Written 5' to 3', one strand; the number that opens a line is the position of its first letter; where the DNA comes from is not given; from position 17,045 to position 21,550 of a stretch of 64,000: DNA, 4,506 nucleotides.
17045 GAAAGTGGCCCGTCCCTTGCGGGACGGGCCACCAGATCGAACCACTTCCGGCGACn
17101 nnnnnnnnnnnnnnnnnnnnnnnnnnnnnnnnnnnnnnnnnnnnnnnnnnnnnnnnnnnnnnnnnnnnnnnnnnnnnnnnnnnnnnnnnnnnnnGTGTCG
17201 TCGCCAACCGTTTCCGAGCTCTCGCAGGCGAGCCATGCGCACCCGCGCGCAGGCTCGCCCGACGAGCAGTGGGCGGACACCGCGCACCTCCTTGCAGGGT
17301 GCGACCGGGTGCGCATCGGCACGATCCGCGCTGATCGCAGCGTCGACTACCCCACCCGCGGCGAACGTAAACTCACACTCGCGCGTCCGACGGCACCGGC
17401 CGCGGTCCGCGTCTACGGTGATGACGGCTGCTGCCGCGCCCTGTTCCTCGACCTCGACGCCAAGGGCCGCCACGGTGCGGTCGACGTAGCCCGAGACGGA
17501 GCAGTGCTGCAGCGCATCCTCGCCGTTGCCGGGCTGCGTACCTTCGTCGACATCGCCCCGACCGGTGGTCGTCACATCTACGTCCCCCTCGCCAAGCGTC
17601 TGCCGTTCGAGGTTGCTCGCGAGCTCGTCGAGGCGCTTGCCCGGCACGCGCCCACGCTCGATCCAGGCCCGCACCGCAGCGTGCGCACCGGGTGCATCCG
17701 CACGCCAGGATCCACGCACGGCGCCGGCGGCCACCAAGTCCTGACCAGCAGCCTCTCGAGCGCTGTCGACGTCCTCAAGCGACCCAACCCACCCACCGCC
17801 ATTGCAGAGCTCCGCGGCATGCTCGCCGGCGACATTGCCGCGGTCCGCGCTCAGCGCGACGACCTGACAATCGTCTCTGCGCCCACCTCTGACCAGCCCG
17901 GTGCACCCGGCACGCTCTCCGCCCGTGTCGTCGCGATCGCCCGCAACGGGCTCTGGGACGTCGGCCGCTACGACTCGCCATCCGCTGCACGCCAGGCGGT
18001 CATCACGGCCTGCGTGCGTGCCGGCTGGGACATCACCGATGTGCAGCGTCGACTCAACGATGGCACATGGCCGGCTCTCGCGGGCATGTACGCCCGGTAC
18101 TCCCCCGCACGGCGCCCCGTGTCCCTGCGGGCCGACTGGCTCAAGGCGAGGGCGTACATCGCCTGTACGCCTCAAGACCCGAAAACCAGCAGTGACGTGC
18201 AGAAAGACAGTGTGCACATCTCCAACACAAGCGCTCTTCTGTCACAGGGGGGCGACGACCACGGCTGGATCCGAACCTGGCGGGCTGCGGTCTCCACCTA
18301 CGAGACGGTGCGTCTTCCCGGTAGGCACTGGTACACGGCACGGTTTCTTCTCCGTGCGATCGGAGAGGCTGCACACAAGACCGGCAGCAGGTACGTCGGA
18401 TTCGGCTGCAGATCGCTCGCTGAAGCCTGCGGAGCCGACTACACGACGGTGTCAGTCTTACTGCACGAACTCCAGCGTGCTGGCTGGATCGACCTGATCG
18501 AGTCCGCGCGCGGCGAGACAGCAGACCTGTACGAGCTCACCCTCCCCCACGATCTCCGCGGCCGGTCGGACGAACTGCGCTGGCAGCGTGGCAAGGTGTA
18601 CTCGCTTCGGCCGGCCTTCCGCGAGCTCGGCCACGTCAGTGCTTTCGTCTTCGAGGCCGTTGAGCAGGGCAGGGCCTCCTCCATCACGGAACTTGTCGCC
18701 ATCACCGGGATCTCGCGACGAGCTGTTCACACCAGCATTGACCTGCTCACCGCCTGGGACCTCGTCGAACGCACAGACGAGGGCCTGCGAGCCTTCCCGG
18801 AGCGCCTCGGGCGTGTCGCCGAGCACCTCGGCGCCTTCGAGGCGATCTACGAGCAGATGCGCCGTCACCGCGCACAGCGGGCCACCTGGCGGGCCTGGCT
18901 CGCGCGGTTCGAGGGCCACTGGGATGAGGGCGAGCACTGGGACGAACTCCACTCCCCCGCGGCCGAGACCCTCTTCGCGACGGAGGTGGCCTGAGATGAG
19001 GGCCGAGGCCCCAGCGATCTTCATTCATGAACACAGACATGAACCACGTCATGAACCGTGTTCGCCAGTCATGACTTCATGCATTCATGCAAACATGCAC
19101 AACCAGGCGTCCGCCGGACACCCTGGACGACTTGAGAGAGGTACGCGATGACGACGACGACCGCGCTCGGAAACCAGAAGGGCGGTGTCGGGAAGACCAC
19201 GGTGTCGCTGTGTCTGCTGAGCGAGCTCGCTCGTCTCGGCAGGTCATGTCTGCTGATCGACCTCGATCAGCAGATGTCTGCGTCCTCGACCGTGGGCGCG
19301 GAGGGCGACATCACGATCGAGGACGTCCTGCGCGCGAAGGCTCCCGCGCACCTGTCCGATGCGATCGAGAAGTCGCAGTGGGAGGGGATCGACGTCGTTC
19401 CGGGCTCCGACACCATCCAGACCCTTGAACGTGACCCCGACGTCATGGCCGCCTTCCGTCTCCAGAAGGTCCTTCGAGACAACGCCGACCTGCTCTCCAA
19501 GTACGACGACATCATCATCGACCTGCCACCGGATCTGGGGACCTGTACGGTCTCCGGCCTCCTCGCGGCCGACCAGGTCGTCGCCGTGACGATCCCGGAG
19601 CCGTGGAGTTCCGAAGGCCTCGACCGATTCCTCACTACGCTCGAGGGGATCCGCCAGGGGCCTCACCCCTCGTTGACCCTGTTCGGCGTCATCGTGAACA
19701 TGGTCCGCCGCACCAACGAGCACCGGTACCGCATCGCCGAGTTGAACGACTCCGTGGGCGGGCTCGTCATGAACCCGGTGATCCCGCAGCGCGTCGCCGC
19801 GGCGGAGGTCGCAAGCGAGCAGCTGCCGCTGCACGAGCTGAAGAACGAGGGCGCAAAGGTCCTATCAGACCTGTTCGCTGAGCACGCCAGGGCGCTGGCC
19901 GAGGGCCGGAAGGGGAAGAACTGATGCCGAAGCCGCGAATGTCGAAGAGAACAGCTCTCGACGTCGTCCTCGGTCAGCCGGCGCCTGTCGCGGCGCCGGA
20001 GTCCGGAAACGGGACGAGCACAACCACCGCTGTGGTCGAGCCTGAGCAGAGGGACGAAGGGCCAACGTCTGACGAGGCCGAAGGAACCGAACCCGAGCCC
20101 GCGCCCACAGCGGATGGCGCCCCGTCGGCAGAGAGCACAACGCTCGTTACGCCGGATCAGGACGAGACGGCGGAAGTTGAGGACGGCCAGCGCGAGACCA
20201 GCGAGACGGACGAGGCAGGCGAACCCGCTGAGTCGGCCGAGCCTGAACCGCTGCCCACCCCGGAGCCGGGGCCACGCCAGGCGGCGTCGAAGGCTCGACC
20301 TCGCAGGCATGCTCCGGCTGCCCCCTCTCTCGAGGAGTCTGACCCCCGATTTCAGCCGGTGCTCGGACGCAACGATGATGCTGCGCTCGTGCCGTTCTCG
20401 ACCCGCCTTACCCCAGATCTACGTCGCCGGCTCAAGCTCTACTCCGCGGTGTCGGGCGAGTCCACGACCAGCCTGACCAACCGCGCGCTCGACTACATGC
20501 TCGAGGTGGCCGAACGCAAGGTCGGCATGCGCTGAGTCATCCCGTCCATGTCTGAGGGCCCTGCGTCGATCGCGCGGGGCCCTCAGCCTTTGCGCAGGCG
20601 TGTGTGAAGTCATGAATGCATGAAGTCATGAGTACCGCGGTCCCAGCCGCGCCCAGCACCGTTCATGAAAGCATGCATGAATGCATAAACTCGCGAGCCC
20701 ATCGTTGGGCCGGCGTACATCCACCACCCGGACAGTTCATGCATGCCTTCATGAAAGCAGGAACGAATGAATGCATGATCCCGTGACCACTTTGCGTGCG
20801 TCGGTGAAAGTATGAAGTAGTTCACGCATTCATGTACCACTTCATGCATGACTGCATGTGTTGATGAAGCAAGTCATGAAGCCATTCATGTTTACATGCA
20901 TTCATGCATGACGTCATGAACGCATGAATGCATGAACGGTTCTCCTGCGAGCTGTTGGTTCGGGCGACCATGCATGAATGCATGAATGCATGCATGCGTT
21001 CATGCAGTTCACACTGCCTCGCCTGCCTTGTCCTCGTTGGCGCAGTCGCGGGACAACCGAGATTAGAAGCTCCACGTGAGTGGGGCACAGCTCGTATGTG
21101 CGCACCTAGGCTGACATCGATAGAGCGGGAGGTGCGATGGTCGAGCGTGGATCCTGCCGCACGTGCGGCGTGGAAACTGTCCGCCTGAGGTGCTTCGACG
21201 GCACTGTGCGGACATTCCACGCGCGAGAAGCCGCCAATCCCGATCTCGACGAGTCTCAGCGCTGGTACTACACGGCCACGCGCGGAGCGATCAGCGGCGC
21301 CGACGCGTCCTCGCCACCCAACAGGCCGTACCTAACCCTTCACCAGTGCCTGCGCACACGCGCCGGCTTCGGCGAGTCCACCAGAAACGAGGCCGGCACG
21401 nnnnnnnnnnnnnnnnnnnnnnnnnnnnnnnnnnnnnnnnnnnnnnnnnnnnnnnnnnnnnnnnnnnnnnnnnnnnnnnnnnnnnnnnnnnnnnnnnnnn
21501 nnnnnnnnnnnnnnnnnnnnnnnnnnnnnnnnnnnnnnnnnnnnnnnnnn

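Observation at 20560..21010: About 450-bp AT-rich island made almost entirely of CATG-centred palindromes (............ and relatives), downstream of the ParA / RHH-partner genes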

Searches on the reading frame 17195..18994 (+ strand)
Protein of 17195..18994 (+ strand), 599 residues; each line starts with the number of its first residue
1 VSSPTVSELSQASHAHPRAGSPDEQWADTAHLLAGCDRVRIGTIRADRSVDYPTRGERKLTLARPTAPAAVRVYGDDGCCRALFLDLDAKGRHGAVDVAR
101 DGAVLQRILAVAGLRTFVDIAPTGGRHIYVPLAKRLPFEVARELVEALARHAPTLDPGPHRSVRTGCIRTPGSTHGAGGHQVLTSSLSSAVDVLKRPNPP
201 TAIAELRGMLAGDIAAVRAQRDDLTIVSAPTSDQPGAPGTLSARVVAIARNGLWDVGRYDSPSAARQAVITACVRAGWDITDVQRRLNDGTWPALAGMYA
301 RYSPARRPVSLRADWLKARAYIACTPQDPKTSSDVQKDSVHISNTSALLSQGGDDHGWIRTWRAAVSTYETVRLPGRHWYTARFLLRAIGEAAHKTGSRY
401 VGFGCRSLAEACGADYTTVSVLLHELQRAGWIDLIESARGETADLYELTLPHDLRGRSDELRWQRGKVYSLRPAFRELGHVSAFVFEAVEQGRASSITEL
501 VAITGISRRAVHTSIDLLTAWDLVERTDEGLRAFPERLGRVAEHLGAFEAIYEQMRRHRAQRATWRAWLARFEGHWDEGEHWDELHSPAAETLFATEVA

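Call 6: search_protein_families(library=pfam, proteins=[window:17195-18994:+], max_evalue=0.01)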
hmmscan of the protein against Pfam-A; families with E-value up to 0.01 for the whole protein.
window:17195-18994:+ (599 aa): 8 families
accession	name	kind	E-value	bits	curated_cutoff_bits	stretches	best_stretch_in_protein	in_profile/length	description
PF12802.13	MarR_2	-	9.2e-10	39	27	1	495-529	21-55/61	MarR family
PF25212.1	HVO_A0114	-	3.3e-06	27.2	27.6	1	487-532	29-74/84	HVO_A0114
PF21686.3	LigD_Prim-Pol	-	5.9e-05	23.2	27.4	1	80-155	100-175/254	LigD, primase-polymerase domain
PF09339.16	HTH_IclR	-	0.00018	21.7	22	0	487-527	10-51/52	IclR helix-turn-helix domain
PF13545.12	HTH_Crp_2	-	0.0005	20.4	27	1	382-433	4-53/70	Crp-like helix-turn-helix domain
PF25213.1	HVO_A0261_N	-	0.0015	18.8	35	0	487-533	18-63/86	HVO_A0261 N-terminal domain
PF13730.12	HTH_36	-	0.0054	16.9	25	0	405-432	28-55/55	Helix-turn-helix domain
PF00392.27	GntR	-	0.0075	16.3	27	0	497-528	27-58/64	Bacterial regulatory proteins, gntR family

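Call 15: search_dna_similar(query=window:17195-18994:+, collection=plasmids, mode=protein, max_rows=30)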
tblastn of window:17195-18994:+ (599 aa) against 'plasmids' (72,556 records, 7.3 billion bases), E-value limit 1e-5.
Records with a match: 242; places in all: 246; records where one place covers at least 80% of the query: 162.
Best place of each record, by identity: <60% 242.
By first word of the organism name: Arthrobacter 48; Rhodococcus 38; Mycobacterium 19; Curtobacterium 19; Paenarthrobacter 17; Pseudarthrobacter 11; Dietzia 10; Nocardia 8; Mycolicibacterium 7; Clavibacter 7; and 31 more.
By predicted mobility (MOB-suite, as given by PLSDB): non-mobilizable 106; mobilizable 74; conjugative 62.
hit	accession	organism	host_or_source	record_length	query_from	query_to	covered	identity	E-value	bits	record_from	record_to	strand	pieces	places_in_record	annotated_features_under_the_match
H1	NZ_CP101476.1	Cellulosimicrobium cellulans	water,poultry farm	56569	3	582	97%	53.9%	1e-173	553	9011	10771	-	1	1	MarR family transcriptional regulator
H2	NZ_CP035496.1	Xylanimonas allomyrinae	Japanese rhinoceros beetle larva,cell ...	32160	26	573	89%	52.1%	7e-103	507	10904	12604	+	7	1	hypothetical protein (x2)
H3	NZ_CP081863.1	Cellulomonas sp. C5510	-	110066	17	573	93%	48.6%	3e-136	446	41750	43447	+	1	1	MarR family transcriptional regulator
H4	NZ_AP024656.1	Arthrobacter sp. NicSoilB8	-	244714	4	570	95%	43.6%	6e-126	416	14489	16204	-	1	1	helix-turn-helix domain-containing protein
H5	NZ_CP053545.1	Paenarthrobacter sp. YJN-5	cell culture,soil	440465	18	571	92%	44.1%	2e-127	420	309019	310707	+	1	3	MarR family transcriptional regulator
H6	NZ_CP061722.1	Pseudarthrobacter sp. BIM B-2242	cell culture,paddy soil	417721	2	571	95%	42.8%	2e-122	405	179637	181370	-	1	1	helix-turn-helix domain-containing protein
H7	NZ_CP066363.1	Pseudarthrobacter defluvii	cell culture,sediment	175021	21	591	95%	42.0%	6e-124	410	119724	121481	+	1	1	MarR family transcriptional regulator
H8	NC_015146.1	Pseudarthrobacter phenanthrenivorans Sphe3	creosote-polluted soil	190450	35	571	90%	44.4%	5e-124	410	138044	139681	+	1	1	MarR family transcriptional regulator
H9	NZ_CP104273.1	Arthrobacter sp. zg-Y1110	Marmot,single cell,intestinal contents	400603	1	595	99%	40.0%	2e-115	385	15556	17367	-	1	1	MarR family transcriptional regulator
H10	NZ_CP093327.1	Arthrobacter sulfonylureivorans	whole organism,grassland soil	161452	16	570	93%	42.6%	2e-120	400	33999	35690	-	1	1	MarR family transcriptional regulator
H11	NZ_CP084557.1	Arthrobacter sp. FW306-05-C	isolate,terrestrial sediment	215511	22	571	92%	42.5%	2e-119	397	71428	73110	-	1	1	helix-turn-helix domain-containing protein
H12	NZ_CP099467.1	Arthrobacter caoxuetaonis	single cell,faeces,Qinghai,China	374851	22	595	96%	40.6%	1e-112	377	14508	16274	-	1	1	helix-turn-helix domain-containing protein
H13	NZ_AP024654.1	Arthrobacter sp. NicSoilB4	-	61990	17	571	93%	42.0%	3e-115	385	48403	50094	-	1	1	MarR family transcriptional regulator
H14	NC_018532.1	Arthrobacter sp. Rue61a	-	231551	13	571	93%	41.5%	4e-119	396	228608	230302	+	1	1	MarR family transcriptional regulator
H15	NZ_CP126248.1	Arthrobacter sp. zg-Y820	Marmot,single cell,the intestinal ...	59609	22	571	92%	42.1%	5e-111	372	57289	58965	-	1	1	MarR family transcriptional regulator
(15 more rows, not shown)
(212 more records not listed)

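Call 16: get_annotated_region(hit=H1, flank=6000)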
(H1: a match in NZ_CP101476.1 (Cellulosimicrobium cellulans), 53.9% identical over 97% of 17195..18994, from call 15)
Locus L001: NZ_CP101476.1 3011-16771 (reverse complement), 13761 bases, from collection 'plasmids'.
description: Cellulosimicrobium cellulans strain TL2 plasmid pTL2A, complete sequence
organism: Cellulosimicrobium cellulans (NCBI taxid 1710)
taxonomy: Bacteria; Actinomycetota; Actinomycetes; Micrococcales; Promicromonosporaceae; Cellulosimicrobium; Cellulosimicrobium cellulans
host: -; source: water,poultry farm; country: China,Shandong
typing (MOB-suite, as given by PLSDB): non-mobilizable
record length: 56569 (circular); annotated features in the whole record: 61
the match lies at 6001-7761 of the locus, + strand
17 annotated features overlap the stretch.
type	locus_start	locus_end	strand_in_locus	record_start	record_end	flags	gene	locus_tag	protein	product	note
CDS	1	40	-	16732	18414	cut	-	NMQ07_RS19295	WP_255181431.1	hypothetical protein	-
CDS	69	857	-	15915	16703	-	-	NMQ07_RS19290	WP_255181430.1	hypothetical protein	-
CDS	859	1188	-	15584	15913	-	-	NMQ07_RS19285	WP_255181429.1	hypothetical protein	-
CDS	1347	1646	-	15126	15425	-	-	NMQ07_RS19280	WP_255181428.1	hypothetical protein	-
CDS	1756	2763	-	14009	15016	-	-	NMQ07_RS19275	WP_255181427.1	hypothetical protein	-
CDS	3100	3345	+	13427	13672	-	-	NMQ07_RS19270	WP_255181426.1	helix-turn-helix domain-containing protein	-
CDS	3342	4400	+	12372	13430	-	-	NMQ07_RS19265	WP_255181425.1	transglycosylase SLT domain-containing protein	-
CDS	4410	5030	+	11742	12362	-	-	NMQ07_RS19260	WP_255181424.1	hypothetical protein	-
CDS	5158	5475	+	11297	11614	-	-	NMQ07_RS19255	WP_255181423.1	winged helix-turn-helix domain-containing protein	-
CDS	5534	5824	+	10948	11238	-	-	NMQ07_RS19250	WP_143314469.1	hypothetical protein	-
CDS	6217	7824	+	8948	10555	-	-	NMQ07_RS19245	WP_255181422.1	MarR family transcriptional regulator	-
CDS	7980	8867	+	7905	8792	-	-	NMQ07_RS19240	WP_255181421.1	ParA family protein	-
CDS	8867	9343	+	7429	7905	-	-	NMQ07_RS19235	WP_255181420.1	hypothetical protein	-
CDS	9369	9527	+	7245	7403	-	-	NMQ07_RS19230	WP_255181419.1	hypothetical protein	-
CDS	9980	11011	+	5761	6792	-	-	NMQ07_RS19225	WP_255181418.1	DUF4192 domain-containing protein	-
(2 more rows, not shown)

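Call 17: get_annotated_region(hit=H2, flank=6000)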
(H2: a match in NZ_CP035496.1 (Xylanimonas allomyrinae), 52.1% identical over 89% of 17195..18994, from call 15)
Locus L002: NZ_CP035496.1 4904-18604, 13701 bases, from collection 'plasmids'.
description: Xylanimonas allomyrinae strain 2JSPR-7 plasmid unnamed1, complete sequence
organism: Xylanimonas allomyrinae (NCBI taxid 2509459)
taxonomy: Bacteria; Actinomycetota; Actinomycetes; Micrococcales; Promicromonosporaceae; Xylanimonas; Xylanimonas allomyrinae
host: -; source: Japanese rhinoceros beetle larva,cell culture; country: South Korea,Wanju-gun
typing (MOB-suite, as given by PLSDB): conjugative; relaxase MOBP; mating-pair formation MPF_T
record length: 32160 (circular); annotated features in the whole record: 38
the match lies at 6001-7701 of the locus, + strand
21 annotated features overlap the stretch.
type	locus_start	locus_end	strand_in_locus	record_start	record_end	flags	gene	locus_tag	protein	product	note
CDS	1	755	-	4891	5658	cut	-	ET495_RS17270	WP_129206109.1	hypothetical protein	-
CDS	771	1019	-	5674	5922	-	-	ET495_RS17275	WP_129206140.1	hypothetical protein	-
CDS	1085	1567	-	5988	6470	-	-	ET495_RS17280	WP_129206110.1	DUF6668 family protein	-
CDS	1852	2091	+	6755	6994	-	-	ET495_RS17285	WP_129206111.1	helix-turn-helix domain-containing protein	-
CDS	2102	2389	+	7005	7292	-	-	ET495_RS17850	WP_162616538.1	hypothetical protein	-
CDS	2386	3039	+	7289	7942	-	-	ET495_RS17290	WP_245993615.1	hypothetical protein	-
CDS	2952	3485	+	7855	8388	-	-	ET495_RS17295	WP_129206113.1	NlpC/P60 family protein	-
CDS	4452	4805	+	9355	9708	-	-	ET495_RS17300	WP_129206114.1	hypothetical protein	-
CDS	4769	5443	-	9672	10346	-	-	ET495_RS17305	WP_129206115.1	hypothetical protein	-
CDS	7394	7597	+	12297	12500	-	-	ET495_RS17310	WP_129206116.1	hypothetical protein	-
CDS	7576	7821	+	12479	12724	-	-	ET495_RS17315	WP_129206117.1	hypothetical protein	-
CDS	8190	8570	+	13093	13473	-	-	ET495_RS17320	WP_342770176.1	DUF6573 family protein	-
CDS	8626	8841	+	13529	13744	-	-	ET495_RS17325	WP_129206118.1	hypothetical protein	-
CDS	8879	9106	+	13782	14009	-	-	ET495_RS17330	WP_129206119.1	hypothetical protein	-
CDS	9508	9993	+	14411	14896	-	-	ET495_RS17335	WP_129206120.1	hypothetical protein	-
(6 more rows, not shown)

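Call 18: get_annotated_region(hit=H3, flank=6000)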
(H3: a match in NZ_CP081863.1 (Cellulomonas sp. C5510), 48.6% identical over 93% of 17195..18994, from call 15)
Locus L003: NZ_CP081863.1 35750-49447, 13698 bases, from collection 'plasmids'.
description: Cellulomonas sp. C5510 plasmid p110066, complete sequence
organism: Cellulomonas sp. C5510 (NCBI taxid 2871170)
taxonomy: Bacteria; Actinomycetota; Actinomycetes; Micrococcales; Cellulomonadaceae; Cellulomonas; Cellulomonas sp. C5510
host: -; source: -; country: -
typing (MOB-suite, as given by PLSDB): non-mobilizable
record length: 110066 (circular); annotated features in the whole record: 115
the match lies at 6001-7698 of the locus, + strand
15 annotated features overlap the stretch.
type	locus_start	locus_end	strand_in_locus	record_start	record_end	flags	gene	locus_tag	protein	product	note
CDS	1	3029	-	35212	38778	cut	-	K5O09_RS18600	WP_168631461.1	hypothetical protein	-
CDS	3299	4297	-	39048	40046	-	-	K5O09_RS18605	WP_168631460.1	hypothetical protein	-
CDS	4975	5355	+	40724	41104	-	-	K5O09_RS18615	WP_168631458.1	helix-turn-helix domain-containing protein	-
CDS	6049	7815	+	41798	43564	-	-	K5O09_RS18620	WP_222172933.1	MarR family transcriptional regulator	-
CDS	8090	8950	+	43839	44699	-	-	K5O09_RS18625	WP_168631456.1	ParA family protein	-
CDS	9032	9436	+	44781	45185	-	-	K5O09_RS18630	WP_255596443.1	hypothetical protein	-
CDS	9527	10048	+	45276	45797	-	-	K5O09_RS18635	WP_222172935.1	hypothetical protein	-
CDS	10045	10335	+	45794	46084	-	-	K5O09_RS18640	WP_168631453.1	hypothetical protein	-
CDS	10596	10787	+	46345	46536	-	-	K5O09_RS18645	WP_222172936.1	hypothetical protein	-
CDS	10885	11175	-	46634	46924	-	-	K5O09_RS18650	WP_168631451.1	hypothetical protein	-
CDS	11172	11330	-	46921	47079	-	-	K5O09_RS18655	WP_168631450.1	hypothetical protein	-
CDS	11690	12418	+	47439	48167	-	-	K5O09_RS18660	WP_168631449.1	metal-dependent transcriptional regulator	-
CDS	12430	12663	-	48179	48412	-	-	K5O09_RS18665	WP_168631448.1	hypothetical protein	-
CDS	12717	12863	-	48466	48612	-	-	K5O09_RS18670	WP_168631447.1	hypothetical protein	-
CDS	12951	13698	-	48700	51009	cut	-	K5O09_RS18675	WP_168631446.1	heavy metal translocating P-type ATPase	-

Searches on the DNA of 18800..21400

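Call 59: search_rna_families(source=window, start=18800, end=21400, threshold=evalue, max_evalue=1)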
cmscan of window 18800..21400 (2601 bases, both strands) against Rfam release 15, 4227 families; matches with E-value up to 1: 3.
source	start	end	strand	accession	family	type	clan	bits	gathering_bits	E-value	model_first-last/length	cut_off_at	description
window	20888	20991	+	RF04176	mir-3149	Gene; miRNA;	-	23.4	100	0.27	1-83/83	no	mir-3149 microRNA precursor family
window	20888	20991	-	RF04176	mir-3149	Gene; miRNA;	-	22.5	100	0.48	1-83/83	no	mir-3149 microRNA precursor family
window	20830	20993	+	RF00252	Alfamo_CPB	Cis-reg;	-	14.9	70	0.68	1-182/182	no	Alfalfa mosaic virus coat protein binding (CPB) RNA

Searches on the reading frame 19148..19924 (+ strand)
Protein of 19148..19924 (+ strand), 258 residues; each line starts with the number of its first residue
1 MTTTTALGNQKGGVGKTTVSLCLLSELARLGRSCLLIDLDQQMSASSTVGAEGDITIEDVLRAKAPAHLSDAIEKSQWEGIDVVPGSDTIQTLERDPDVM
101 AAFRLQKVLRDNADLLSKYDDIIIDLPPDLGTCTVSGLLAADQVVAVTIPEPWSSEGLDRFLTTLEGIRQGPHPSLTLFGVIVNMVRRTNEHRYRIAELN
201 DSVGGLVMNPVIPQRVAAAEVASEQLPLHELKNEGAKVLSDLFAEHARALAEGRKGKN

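Call 6: search_protein_families(library=pfam, proteins=[window:19148-19924:+], max_evalue=0.01)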
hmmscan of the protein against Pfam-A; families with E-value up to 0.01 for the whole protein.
window:19148-19924:+ (258 aa): 8 families
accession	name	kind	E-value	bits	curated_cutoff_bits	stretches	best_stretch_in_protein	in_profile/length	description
PF13614.12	AAA_31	-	2.8e-32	112.5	27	1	4-176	3-175/177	AAA domain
PF01656.29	CbiA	-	3.1e-21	76.1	25.4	1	8-227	4-124/125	CobQ/CobB/MinD/ParA nucleotide binding domain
PF10609.15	ParA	-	2.3e-08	34.2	27.1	1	9-192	10-181/246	NUBPL iron-transfer P-loop NTPase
PF06564.18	CBP_BcsQ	-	6.9e-06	26.2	21.3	1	7-152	6-149/234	Cellulose biosynthesis protein BcsQ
PF09140.17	MipZ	-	1.2e-05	25.2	20.7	1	6-67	4-66/262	ATPase MipZ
PF02374.21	ArsA_ATPase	-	0.0001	22.1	24.3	1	11-47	9-45/305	Anion-transporting ATPase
PF16575.11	CLP1_P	-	0.0015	18.9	26.6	1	13-47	4-38/188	mRNA cleavage and polyadenylation factor CLP1 P-loop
PF00142.24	Fer4_NifH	-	0.002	18.1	25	0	11-67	8-65/271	4Fe-4S iron sulfur cluster binding proteins, NifH/frxC family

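Call 78: search_solved_structures(query=window:19148-19924:+, max_evalue=1e-10)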
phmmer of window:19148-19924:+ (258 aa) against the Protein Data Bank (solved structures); distinct sequences matched with E-value up to 1e-10: 10.
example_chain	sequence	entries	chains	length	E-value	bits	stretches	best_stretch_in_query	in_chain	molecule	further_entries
1wcv_1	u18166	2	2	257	7.2e-25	91.3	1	5-237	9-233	SEGREGATION PROTEIN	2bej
8ray_B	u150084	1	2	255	1.9e-24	89.9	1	6-237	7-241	ParA family protein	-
2bek_A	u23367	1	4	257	9.3e-24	87.7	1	5-237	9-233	SEGREGATION PROTEIN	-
4pfs_A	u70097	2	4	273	5.2e-22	82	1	1-241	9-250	Cobyrinic Acid a,c-diamide synthase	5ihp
5if9_A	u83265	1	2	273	9.5e-22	81.1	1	2-241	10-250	Cobyrinic Acid a,c-diamide synthase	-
6iub_A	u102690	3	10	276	6.8e-19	71.8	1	4-198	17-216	SpoOJ regulator (Soj)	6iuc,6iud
8jmj_A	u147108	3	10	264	7.6e-18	68.3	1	4-198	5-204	SpoOJ regulator (Soj)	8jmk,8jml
1ion_A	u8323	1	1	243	8.2e-15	58.4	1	2-234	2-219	PROBABLE CELL DIVISION INHIBITOR MIND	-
1g3q_A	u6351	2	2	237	4.1e-14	56.1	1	9-242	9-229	CELL DIVISION INHIBITOR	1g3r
7dut_A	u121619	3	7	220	1.3e-11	47.9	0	7-177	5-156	SOJ protein (Soj)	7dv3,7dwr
